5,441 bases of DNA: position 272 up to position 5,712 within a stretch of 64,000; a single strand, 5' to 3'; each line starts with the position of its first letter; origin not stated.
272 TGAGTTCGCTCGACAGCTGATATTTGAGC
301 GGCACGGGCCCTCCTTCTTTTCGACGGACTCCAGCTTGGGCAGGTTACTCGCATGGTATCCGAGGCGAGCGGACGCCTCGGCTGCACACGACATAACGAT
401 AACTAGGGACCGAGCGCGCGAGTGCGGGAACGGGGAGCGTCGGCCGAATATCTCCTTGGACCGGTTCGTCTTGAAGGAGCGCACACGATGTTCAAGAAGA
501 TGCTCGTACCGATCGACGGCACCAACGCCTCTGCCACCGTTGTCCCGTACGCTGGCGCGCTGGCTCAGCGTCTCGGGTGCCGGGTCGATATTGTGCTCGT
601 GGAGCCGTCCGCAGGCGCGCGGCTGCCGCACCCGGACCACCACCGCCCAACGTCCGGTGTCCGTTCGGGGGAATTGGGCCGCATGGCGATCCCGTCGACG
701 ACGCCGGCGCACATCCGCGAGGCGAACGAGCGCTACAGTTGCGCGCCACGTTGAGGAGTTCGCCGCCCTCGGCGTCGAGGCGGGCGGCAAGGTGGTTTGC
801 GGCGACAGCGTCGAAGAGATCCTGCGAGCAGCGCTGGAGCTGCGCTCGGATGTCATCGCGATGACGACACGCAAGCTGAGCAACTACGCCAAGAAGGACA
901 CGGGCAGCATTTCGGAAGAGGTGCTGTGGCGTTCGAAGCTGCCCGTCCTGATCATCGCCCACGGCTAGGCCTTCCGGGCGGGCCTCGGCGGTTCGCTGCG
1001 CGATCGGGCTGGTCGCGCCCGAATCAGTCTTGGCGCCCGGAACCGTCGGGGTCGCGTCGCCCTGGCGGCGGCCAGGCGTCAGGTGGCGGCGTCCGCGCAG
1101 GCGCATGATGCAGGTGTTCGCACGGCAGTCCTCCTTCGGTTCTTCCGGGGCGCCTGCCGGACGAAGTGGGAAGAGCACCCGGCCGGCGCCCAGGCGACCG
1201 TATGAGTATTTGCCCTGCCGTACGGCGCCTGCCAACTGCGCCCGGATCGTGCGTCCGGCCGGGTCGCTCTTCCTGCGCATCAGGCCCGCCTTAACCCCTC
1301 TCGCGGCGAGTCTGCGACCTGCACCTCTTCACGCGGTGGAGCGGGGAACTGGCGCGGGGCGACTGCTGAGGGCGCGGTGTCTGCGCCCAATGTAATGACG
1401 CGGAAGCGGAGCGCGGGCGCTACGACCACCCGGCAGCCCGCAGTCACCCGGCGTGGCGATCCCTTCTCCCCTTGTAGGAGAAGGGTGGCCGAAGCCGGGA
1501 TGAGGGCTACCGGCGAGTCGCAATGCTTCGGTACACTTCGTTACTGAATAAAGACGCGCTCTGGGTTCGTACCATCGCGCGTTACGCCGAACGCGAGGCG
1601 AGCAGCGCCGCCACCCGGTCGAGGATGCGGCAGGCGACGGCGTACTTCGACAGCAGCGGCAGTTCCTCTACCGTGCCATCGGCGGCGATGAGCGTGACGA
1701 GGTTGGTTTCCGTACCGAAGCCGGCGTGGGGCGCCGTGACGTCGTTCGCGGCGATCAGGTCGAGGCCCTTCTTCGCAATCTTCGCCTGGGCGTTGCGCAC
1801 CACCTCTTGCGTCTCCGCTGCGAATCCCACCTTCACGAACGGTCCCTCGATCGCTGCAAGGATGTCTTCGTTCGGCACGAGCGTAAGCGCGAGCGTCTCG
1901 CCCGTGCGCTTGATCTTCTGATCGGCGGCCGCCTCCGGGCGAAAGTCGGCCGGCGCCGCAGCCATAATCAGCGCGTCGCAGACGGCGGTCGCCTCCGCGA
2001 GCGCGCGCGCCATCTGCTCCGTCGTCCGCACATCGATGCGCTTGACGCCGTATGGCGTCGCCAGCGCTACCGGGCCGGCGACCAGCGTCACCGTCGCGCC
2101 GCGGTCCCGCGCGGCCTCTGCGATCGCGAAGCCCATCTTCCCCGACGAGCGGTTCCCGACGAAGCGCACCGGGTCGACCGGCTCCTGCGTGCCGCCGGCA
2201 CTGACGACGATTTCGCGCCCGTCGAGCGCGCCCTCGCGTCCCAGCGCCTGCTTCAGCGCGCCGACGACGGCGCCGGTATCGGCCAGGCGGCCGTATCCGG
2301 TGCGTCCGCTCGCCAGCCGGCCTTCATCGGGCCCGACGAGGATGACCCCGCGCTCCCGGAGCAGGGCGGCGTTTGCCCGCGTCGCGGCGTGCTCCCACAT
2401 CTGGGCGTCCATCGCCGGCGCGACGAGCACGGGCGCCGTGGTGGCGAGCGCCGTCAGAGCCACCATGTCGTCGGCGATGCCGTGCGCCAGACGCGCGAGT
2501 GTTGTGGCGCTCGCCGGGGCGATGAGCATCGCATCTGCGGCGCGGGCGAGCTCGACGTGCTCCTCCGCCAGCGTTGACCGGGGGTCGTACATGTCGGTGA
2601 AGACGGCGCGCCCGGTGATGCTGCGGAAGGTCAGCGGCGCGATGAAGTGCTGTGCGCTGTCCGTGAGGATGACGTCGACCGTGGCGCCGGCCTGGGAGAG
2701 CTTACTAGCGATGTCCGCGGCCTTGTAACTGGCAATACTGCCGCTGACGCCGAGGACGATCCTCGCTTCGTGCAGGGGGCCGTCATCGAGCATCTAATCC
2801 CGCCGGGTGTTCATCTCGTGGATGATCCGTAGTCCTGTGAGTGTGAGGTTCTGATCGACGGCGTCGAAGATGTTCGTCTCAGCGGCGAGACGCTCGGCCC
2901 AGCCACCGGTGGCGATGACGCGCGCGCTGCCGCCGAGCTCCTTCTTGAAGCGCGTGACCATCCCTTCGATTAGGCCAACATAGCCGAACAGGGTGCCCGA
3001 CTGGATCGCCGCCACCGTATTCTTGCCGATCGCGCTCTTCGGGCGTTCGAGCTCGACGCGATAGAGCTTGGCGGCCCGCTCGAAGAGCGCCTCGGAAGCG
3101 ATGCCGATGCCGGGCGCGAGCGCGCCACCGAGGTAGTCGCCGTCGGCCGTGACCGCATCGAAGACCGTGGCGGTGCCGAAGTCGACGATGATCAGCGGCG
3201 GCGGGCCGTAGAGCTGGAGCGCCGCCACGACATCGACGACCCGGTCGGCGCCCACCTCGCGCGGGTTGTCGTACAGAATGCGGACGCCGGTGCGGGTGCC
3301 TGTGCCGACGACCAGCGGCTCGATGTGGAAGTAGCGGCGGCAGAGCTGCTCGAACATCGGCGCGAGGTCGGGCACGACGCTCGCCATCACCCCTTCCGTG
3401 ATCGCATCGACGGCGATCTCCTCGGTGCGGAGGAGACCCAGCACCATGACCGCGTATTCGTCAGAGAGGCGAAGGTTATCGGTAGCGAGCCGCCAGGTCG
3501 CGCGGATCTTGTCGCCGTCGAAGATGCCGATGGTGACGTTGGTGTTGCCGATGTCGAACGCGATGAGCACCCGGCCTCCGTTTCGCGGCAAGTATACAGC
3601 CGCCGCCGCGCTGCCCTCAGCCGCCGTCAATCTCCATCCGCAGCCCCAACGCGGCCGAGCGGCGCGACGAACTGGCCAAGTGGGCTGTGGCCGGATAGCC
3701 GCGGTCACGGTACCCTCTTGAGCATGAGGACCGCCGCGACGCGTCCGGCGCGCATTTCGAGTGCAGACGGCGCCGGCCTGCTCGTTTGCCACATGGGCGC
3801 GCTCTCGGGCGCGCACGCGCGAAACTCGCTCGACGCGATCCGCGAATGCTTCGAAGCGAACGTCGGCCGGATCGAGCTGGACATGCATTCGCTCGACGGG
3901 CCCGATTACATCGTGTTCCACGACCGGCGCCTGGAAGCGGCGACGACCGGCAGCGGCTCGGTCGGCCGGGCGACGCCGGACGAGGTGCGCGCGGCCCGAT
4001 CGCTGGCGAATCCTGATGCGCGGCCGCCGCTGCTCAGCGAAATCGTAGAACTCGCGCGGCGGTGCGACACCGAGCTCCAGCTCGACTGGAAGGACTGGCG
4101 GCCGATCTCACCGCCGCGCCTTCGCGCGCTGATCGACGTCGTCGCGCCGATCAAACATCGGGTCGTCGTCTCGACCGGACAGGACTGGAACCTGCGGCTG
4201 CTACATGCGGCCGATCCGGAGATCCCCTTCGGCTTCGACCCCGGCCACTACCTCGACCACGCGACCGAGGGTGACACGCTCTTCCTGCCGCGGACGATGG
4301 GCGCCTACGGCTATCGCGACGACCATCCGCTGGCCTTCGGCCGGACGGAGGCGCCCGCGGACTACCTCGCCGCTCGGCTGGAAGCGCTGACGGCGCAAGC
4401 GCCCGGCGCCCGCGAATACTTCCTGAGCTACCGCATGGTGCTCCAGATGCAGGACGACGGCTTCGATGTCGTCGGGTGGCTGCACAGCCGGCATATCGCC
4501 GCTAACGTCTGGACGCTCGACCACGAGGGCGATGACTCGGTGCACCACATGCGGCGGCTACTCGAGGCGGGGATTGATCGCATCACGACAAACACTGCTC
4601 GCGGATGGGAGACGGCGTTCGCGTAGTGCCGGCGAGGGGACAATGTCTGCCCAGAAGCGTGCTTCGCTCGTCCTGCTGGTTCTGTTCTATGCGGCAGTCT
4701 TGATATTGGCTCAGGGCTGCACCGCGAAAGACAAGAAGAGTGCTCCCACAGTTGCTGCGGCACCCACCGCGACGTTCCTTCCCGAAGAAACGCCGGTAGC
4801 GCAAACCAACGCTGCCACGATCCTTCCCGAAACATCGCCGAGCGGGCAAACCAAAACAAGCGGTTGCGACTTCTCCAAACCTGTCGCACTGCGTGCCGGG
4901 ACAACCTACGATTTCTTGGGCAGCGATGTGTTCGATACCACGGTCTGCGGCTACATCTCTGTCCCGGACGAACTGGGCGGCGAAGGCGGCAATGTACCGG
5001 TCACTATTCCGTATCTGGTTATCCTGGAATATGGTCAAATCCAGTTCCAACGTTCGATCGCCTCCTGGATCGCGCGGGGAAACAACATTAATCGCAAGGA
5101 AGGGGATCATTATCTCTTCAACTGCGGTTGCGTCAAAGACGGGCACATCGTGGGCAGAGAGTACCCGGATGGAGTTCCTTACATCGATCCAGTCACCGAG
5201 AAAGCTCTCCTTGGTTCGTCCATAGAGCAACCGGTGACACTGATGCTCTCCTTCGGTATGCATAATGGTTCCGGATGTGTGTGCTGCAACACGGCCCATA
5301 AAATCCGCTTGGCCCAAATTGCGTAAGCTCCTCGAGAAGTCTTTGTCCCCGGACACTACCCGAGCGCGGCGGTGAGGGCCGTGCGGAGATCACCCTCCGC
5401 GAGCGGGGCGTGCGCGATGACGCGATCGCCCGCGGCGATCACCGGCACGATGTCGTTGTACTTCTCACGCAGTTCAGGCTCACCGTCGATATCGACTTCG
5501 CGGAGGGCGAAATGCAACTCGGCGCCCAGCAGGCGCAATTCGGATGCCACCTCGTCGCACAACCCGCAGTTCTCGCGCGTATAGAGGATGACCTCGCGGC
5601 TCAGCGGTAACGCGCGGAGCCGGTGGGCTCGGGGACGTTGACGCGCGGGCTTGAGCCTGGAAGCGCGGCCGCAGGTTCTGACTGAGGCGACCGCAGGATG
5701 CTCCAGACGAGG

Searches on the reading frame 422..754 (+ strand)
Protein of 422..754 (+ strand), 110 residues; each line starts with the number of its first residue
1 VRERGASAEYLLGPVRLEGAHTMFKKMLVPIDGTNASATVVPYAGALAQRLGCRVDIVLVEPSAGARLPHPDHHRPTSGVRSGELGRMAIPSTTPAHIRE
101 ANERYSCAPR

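Call 32: search_protein_families(library=pfam, proteins=[window:422-754:+], max_evalue=0.01)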
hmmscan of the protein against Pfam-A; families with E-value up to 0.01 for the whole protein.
window:422-754:+ (110 aa): 1 family
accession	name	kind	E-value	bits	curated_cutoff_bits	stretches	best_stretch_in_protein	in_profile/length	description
PF00582.32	Usp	-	7.7e-06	26.9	24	1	23-62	1-40/141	Universal stress protein family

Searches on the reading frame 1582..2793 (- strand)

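Call 56: search_protein_families(library=pfam, proteins=[window:1582-2793:-], max_evalue=0.001)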
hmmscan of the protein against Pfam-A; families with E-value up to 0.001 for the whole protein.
window:1582-2793:- (403 aa): 2 families
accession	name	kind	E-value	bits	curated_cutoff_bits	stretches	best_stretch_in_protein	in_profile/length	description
PF04127.22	DFP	-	1.4e-66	224.3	22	1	190-369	1-186/186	DNA/pantothenate metabolism flavoprotein C-terminal domain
PF02441.25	Flavoprotein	-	2.9e-31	108.7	22.7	1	11-183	2-161/162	Flavoprotein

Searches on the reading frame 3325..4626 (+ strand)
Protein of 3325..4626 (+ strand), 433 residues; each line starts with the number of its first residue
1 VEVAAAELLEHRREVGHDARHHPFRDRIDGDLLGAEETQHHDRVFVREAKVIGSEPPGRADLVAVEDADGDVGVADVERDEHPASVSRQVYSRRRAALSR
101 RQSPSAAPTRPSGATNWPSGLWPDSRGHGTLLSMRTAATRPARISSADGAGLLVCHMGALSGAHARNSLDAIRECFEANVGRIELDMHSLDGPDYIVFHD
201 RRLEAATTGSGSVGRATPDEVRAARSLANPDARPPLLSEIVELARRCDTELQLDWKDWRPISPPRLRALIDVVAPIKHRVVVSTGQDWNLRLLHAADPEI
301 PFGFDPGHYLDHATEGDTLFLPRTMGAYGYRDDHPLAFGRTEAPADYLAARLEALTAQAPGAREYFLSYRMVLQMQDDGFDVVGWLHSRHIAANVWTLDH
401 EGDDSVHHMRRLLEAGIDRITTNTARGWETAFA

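Call 56: search_protein_families(library=pfam, proteins=[window:3325-4626:+], max_evalue=0.001)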
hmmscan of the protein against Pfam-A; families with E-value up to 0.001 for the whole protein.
window:3325-4626:+ (433 aa): 1 family
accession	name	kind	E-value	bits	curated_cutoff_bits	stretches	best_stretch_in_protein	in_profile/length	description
PF03009.23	GDPD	-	1.5e-10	42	23.6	1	160-303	4-164/244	Glycerophosphoryl diester phosphodiesterase family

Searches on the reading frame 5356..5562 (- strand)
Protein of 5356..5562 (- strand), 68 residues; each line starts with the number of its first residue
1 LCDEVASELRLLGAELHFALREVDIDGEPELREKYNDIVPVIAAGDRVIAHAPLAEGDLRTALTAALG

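Call 32: search_protein_families(library=pfam, proteins=[window:5356-5562:-], max_evalue=0.01)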
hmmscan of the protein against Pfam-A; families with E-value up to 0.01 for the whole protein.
window:5356-5562:- (68 aa): 1 family
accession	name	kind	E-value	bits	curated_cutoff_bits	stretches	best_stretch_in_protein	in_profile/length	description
PF05768.20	Glrx-like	-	1.5e-10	41.7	26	1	1-63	12-76/77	Glutaredoxin-like domain (DUF836)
